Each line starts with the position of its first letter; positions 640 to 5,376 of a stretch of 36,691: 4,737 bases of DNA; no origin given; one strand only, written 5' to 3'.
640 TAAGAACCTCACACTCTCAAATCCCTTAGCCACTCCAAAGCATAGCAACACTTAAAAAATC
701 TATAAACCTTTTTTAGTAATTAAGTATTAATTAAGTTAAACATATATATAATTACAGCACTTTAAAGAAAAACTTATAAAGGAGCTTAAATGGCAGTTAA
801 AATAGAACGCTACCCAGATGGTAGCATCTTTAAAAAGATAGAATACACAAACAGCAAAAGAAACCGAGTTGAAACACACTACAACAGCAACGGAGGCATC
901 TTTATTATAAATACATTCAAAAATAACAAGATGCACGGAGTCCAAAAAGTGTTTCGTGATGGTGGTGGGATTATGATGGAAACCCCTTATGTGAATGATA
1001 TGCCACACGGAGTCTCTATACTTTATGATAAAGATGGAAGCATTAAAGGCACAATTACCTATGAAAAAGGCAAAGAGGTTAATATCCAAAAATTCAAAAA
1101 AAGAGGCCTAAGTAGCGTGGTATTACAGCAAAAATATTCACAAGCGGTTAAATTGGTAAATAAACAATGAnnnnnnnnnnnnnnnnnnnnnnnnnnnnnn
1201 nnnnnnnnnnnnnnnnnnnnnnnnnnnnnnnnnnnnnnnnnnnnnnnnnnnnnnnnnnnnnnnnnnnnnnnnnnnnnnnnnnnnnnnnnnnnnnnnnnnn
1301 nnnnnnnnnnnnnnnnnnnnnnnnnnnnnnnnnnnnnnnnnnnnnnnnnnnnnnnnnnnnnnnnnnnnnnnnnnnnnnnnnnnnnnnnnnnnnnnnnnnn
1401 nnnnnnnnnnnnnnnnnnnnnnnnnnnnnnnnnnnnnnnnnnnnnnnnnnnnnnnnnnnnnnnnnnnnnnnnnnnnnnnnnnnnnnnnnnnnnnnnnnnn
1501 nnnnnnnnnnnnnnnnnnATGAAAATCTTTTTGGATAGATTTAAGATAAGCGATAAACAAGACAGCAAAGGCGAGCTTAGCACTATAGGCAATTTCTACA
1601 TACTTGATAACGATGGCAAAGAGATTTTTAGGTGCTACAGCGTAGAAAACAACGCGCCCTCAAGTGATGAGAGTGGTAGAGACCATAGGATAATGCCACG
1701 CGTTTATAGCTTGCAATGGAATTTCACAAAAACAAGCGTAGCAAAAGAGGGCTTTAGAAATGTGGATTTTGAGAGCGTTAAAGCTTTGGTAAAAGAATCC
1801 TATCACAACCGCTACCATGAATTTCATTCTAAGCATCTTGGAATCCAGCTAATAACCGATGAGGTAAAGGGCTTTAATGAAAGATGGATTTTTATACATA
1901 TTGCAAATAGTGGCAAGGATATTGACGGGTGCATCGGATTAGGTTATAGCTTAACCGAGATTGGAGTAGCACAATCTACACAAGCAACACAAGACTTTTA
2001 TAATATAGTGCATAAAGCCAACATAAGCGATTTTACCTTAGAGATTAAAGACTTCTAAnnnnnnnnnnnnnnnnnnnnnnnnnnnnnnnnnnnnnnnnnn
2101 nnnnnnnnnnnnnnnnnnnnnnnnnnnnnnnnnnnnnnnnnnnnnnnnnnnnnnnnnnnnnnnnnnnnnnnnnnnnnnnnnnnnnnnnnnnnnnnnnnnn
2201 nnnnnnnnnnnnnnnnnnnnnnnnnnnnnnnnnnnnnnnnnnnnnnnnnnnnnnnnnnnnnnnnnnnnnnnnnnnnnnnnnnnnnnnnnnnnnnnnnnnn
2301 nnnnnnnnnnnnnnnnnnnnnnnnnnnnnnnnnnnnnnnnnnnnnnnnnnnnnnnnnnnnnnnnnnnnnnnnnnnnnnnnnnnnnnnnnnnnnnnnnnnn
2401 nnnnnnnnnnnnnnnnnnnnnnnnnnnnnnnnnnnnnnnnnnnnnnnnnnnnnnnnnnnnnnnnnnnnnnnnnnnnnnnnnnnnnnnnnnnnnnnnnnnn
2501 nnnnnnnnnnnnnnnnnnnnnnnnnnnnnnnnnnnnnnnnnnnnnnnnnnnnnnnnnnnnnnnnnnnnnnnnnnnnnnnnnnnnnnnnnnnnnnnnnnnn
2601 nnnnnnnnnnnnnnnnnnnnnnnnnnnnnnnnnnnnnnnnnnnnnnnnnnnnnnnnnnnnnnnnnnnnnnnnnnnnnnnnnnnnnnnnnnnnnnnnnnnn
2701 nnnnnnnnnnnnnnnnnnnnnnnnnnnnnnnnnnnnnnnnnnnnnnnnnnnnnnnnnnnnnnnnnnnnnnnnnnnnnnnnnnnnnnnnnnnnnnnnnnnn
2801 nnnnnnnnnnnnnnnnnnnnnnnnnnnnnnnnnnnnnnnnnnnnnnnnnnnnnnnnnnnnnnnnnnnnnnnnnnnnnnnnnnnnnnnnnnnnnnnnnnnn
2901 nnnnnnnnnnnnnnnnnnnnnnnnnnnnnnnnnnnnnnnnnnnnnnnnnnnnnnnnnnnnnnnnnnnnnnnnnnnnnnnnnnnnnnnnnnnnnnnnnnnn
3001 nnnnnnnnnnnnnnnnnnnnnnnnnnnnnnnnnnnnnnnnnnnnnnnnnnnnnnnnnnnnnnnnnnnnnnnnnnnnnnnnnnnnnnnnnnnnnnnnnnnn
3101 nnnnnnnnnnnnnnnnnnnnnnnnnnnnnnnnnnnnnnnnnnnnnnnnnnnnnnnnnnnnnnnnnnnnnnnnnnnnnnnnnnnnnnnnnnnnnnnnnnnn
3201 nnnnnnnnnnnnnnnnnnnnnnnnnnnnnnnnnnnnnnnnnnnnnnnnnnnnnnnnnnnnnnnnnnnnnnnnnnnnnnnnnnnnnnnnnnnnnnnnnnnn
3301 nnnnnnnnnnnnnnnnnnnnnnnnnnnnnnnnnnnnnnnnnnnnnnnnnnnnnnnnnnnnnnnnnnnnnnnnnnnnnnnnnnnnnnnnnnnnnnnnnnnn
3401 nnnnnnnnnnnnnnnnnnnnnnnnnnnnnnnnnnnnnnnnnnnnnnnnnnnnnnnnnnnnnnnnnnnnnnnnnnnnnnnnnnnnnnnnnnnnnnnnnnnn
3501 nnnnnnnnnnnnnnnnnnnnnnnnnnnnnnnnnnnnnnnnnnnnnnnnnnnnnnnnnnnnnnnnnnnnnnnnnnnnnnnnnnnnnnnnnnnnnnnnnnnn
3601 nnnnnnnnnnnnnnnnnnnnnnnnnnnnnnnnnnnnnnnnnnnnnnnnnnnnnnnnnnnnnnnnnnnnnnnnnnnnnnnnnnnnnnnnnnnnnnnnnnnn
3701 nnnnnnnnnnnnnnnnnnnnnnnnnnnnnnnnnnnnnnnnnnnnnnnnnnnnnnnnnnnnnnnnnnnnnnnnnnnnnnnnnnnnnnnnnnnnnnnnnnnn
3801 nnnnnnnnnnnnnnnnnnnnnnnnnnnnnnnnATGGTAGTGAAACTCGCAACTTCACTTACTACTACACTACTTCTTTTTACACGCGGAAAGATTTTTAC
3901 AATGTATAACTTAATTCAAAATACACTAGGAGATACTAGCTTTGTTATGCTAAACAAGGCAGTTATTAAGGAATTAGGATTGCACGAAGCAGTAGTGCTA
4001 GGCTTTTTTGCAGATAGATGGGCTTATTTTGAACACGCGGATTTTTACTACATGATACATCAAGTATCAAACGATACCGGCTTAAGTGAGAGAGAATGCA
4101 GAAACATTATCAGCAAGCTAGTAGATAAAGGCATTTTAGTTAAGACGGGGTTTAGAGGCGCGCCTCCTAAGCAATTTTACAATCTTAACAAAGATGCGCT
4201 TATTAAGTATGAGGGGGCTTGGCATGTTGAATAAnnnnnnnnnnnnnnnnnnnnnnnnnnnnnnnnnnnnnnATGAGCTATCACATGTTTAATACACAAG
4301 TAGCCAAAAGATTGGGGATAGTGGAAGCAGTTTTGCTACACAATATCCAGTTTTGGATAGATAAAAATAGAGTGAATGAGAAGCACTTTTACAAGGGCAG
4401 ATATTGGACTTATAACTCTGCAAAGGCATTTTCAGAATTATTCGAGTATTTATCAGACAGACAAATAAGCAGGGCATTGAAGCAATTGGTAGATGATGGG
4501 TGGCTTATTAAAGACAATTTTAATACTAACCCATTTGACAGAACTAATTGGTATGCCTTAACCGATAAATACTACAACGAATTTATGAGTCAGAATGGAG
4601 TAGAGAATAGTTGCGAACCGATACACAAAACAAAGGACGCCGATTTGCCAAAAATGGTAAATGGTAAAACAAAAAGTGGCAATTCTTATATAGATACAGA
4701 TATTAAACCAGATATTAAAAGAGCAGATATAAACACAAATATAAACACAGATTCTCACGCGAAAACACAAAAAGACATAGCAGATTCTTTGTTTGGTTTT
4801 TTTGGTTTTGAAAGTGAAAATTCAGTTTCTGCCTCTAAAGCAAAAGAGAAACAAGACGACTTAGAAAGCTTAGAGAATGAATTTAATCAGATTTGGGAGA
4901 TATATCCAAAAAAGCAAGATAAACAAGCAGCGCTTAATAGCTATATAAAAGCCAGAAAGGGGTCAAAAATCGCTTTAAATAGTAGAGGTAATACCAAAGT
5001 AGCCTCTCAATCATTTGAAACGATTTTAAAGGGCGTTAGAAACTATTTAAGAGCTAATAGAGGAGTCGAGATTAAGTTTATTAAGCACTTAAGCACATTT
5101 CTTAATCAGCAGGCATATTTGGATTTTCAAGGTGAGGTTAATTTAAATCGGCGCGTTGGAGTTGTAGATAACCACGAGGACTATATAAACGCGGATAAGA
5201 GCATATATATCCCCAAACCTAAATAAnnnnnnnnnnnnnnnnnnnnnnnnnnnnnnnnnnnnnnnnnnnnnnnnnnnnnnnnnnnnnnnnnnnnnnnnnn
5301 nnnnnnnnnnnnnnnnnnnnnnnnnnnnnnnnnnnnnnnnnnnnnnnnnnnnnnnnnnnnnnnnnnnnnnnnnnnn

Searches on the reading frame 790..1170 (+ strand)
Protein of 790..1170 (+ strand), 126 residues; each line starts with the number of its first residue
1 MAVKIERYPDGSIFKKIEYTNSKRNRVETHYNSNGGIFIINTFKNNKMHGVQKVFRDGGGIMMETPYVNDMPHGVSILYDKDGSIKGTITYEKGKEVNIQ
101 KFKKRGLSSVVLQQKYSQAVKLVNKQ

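Call 11: search_protein_families(library=pfam, proteins=[window:790-1170:+], max_evalue=0.01)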
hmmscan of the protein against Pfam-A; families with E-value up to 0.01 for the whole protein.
window:790-1170:+ (126 aa): 1 family
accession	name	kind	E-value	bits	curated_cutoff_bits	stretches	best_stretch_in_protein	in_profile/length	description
PF07661.19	MORN_2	-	2.3e-09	36.8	29.6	0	73-92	2-21/22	MORN repeat variant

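Call 87: search_protein_families(library=phrogs, proteins=[window:790-1170:+], max_evalue=0.001)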
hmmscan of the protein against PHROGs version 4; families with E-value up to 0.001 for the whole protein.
window:790-1170:+ (126 aa): 0 families

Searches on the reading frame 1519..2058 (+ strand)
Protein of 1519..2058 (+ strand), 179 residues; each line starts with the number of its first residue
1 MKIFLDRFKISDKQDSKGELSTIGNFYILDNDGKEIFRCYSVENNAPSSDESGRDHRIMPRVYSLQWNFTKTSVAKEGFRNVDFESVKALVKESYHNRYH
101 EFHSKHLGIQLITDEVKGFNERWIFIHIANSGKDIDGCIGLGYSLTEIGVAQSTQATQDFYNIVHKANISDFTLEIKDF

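Call 11: search_protein_families(library=pfam, proteins=[window:1519-2058:+], max_evalue=0.01)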
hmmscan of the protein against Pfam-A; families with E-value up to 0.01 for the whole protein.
window:1519-2058:+ (179 aa): 1 family
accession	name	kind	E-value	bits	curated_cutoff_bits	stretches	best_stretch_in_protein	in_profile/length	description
PF18925.5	DUF5675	-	3.3e-12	46.7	26.7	1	17-165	7-113/114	Family of unknown function (DUF5675)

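Call 87: search_protein_families(library=phrogs, proteins=[window:1519-2058:+], max_evalue=0.001)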
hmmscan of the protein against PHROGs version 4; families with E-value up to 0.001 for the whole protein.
window:1519-2058:+ (179 aa): 1 family
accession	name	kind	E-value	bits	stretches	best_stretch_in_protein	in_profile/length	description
phrog_1501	-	unknown function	4.1e-29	102.4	1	2-178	3-156/159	-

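Call 88: search_solved_structures(query=window:1519-2058:+, max_evalue=0.01)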
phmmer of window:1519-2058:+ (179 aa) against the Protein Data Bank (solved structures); distinct sequences matched with E-value up to 0.01: 0.

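Call 89: find_homologous_proteins(query=window:1519-2058:+, max_evalue=1e-8)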
Query window:1519-2058:+ (179 aa): 10 proteins with E <= 1e-8 among 21 candidates.
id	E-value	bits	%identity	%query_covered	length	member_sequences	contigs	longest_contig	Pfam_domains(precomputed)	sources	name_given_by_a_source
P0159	3.2e-111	387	96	100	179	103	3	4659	PF18925.6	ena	-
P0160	1.0e-110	385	94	100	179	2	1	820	PF18925.6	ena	-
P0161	2.7e-97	341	84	100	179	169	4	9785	PF18925.6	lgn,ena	-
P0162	2.2e-95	335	83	100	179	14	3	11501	PF18925.6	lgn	-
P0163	1.5e-91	323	81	100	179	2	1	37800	PF18925.6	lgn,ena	-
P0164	3.5e-79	283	72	99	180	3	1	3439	PF18925.6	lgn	-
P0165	2.1e-72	260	63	99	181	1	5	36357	PF18925.6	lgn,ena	-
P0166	4.4e-72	259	65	99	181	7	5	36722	PF18925.6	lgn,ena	-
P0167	2.2e-68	247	63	99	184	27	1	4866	PF18925.6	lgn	-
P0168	1.3e-49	186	49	99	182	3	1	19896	PF18925.6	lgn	-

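Call 96: predict_structure(alignment_id=A2)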
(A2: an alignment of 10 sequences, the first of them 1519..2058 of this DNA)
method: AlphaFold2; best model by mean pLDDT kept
length: 179 residues; sequences in the alignment: 10
mean_pLDDT: 73.6   pTM: 0.75
mean pLDDT of the five models: 73.6, 71.6, 67.3, 67.3, 65.6
residues with pLDDT >= 90: 28; 70-90: 76; 50-70: 64; < 50: 11
segments of 3 or more residues with pLDDT < 50: 129-135
pLDDT, mean of each block of 10 residues (from residue 1): 90 63 89 93 64 67 83 51 64 61 68 84 65 55 78 79 82 90
secondary structure, 60 per line:
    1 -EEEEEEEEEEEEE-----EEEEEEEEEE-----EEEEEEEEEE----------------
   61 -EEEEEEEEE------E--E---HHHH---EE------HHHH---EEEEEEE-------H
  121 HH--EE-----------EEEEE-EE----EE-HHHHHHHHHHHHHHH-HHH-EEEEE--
elements in order: E2-14 E20-29 E35-44 E62-70 H84-87 H99-102 E106-112 E138-142 H153-167 E173-177

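Call 98: fold_search(model_id=the predicted structure, library=pdb)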
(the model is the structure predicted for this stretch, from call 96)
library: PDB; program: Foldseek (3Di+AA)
matches with E <= 10: 195; with E <= 0.001: 0
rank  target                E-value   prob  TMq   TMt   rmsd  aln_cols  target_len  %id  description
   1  4bl3_B                4.1e-01  0.04  0.13  0.06  24.3       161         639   14  Crystal structure of PBP2a clinical mutant N146K from MRSA (released 2014-05-21)
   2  5m19_A                6.2e-01  0.04  0.16  0.06  24.0       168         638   11  Crystal structure of PBP2a from MRSA in the presence of Oxacillin ligand (released 2017-02-08)
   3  8fiz_BE               7.0e-01  0.01  0.10  0.09  19.8       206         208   10  Cryo-EM structure of E. coli 70S Ribosome containing mRNA and tRNA (in the transcription-translation complex) (released 2023-03-29)
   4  3zfz_A                7.5e-01  0.05  0.16  0.06  22.9       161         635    9  Crystal structure of ceftaroline acyl-PBP2a from MRSA with non- covalently bound ceftaroline and muramic acid at allos (released 2013-10-09)
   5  4cpk_A                8.4e-01  0.02  0.13  0.05  23.7       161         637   12  Crystal structure of PBP2a double clinical mutant N146K-E150K from MRSA (released 2014-09-10)
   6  4dki_A                9.0e-01  0.02  0.13  0.05  23.6       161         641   12  Structural Insights into the Anti- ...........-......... Staphylococcus aureus (MRSA) Activity of Ceftobiprole (released 2012-08-01)
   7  4bl3_A                9.5e-01  0.03  0.16  0.06  23.9       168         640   12  Crystal structure of PBP2a clinical mutant N146K from MRSA (released 2014-05-21)
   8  2d0o_C                1.1e+00  0.07  0.16  0.06  19.5       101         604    8  Structure of diol dehydratase-reactivating factor complexed with ADP and Mg2+ (released 2006-02-28)
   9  8oej_D                1.1e+00  0.01  0.09  0.07  19.3       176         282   10  Extended RPA-DNA nucleoprotein filament (released 2023-05-10)
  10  3zg5_A                1.1e+00  0.02  0.14  0.05  23.9       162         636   12  Crystal structure of PBP2a from MRSA in complex with peptidoglycan analogue at allosteric (released 2013-10-09)
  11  1mws_A                1.4e+00  0.02  0.13  0.06  23.3       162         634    9  Structure of nitrocefin acyl-Penicillin binding protein 2a from methicillin resistant Staphylococcus aureus strain 27r (released 2002-11-06)
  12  9h80_A                1.5e+00  0.20  0.17  0.20   3.7        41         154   15  Structure of the outer membrane exopolysaccharide transporter PelBC (released 2025-06-11)
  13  8bf7_B                1.6e+00  0.01  0.11  0.10  20.8       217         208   12  Elongating E. coli 70S ribosome containing deacylated tRNA(iMet) in the P-site and AAA mRNA codon with cognate dipepti (released 2023-08-16)
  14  6w3f_B                1.7e+00  0.21  0.17  0.26   2.3        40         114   20  Rd1NTF2_05_I64F_A80G_T94P_D101K_L106W (released 2020-04-15)
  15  1zup_A                1.7e+00  0.04  0.13  0.09   8.7        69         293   13  CRYSTAL STRUCTURE OF A PUTATIVE NUCLEASE WITH A RIBONUCLEASE H-LIKE MOTIF FOLD (TM1739) FROM THERMOTOGA MARITIMA AT 2. (released 2005-06-21)
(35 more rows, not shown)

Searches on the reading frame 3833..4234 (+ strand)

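Call 11: search_protein_families(library=pfam, proteins=[window:3833-4234:+], max_evalue=0.01)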
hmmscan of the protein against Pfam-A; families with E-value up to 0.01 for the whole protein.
window:3833-4234:+ (133 aa): 0 families

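Call 55: search_protein_families(library=phrogs, proteins=[window:3833-4234:+], max_evalue=0.001)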
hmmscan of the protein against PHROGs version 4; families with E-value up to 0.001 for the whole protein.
window:3833-4234:+ (133 aa): 3 families
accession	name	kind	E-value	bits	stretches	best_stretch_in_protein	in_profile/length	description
phrog_428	-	DNA, RNA and nucleotide metabolism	1.4e-07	32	1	14-125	70-182/455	replication initiation protein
phrog_678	-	DNA, RNA and nucleotide metabolism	3.9e-06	27.6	1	41-122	68-138/346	replication initiation O-like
phrog_270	-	DNA, RNA and nucleotide metabolism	0.00023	21.6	1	34-109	29-104/383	replication initiation protein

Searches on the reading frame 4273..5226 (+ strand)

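Call 11: search_protein_families(library=pfam, proteins=[window:4273-5226:+], max_evalue=0.01)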
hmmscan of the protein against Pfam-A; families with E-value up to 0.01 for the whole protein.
window:4273-5226:+ (317 aa): 0 families

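Call 55: search_protein_families(library=phrogs, proteins=[window:4273-5226:+], max_evalue=0.001)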
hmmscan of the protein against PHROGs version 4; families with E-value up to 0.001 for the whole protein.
window:4273-5226:+ (317 aa): 11 families
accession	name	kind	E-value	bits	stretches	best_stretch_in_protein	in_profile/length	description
phrog_11233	-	DNA, RNA and nucleotide metabolism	1.7e-39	137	1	1-166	1-165/297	replication initiation protein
phrog_270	-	DNA, RNA and nucleotide metabolism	1.3e-26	94.9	1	44-289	64-253/383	replication initiation protein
phrog_6493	-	DNA, RNA and nucleotide metabolism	3.4e-16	60.4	1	8-206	16-171/261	DnaD-like helicase loader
phrog_428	-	DNA, RNA and nucleotide metabolism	4.7e-15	56.7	1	3-217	90-255/455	replication initiation protein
phrog_9327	-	DNA, RNA and nucleotide metabolism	9.8e-14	52.6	1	185-288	155-244/276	primosomal protein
phrog_678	-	DNA, RNA and nucleotide metabolism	1e-13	52.6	1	3-204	64-221/346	replication initiation O-like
phrog_20659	-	unknown function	1.3e-08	35.8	1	5-258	6-244/264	-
phrog_9474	-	DNA, RNA and nucleotide metabolism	2.6e-06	28.2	1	150-281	150-244/288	replication initiation protein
phrog_30562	-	unknown function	2.9e-06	28.5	1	8-97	12-102/105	-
phrog_1701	-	DNA, RNA and nucleotide metabolism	0.0002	22.3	1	149-282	197-292/323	DnaD-like helicase loader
phrog_22444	-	unknown function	0.00049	20.5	1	35-94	73-135/352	-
